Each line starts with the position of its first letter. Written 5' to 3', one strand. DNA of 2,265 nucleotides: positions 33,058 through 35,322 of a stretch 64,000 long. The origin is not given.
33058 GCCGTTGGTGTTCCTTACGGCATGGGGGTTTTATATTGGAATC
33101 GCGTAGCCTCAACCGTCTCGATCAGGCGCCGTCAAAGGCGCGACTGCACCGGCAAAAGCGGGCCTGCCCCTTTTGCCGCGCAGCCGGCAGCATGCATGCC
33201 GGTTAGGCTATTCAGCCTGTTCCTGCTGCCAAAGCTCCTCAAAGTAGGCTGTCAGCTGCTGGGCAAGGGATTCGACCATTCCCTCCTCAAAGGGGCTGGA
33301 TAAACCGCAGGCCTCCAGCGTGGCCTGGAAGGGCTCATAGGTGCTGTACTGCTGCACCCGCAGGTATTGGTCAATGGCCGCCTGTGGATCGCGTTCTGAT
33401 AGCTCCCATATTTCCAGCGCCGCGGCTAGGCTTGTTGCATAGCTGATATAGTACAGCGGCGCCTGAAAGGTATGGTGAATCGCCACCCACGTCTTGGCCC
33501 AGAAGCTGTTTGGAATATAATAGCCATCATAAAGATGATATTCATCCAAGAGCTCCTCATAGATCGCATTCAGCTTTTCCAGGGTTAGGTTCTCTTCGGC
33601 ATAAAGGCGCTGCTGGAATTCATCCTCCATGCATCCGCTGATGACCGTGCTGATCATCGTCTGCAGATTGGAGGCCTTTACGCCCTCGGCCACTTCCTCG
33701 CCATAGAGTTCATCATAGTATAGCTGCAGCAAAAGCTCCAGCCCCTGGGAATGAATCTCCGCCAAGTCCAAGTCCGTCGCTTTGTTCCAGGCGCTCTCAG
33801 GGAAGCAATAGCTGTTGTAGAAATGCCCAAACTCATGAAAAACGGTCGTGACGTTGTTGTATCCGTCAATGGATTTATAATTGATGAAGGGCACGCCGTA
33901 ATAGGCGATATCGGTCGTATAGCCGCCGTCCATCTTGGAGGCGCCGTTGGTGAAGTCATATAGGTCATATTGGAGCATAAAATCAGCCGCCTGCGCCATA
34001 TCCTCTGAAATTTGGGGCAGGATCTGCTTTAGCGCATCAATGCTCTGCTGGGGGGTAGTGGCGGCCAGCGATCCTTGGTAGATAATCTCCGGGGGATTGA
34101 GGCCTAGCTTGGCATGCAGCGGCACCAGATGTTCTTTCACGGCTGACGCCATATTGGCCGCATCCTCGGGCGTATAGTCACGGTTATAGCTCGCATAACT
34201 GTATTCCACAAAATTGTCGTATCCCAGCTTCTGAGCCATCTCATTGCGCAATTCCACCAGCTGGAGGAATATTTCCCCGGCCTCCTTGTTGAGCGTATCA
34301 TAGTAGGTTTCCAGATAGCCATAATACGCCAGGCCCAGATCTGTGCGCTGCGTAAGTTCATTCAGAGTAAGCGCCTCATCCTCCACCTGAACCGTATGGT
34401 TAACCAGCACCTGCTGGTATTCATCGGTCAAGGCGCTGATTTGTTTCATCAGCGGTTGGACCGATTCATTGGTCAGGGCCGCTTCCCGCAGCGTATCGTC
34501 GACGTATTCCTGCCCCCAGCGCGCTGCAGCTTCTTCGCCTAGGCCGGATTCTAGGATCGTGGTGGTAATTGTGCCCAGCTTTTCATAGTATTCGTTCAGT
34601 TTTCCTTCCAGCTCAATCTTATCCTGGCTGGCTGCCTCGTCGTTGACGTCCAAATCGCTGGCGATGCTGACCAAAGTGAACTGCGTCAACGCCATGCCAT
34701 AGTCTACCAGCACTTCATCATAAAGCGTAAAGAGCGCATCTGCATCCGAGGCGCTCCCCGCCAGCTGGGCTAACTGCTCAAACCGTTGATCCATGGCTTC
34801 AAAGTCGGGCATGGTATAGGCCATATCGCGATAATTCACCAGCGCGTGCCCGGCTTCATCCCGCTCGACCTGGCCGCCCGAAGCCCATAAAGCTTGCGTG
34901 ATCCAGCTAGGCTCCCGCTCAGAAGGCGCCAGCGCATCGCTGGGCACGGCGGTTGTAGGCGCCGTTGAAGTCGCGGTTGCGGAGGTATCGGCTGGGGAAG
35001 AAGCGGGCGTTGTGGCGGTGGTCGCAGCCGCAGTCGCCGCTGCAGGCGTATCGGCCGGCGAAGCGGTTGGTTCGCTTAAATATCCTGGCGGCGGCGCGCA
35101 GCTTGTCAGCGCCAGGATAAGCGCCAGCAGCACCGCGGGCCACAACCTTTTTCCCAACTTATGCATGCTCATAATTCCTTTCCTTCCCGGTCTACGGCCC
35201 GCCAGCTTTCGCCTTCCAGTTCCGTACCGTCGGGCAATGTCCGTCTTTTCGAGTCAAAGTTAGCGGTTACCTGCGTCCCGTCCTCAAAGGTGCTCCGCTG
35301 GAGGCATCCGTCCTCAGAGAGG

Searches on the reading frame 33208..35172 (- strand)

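Call 64: search_protein_families(library=ncbifam, proteins=[window:33208-35172:-], max_evalue=1e-10)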
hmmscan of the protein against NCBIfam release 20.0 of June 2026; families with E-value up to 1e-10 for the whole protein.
window:33208-35172:- (654 aa): 2 families
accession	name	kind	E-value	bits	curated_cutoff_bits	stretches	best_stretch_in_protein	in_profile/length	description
TIGR02289.1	M3_not_pepF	subfamily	8.6e-64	216.1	442.35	1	163-647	38-548/549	M3 family oligoendopeptidase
TIGR02290.1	M3_fam_3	subfamily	1.2e-11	44.3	561.7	1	380-605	315-543/587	M3 family oligoendopeptidase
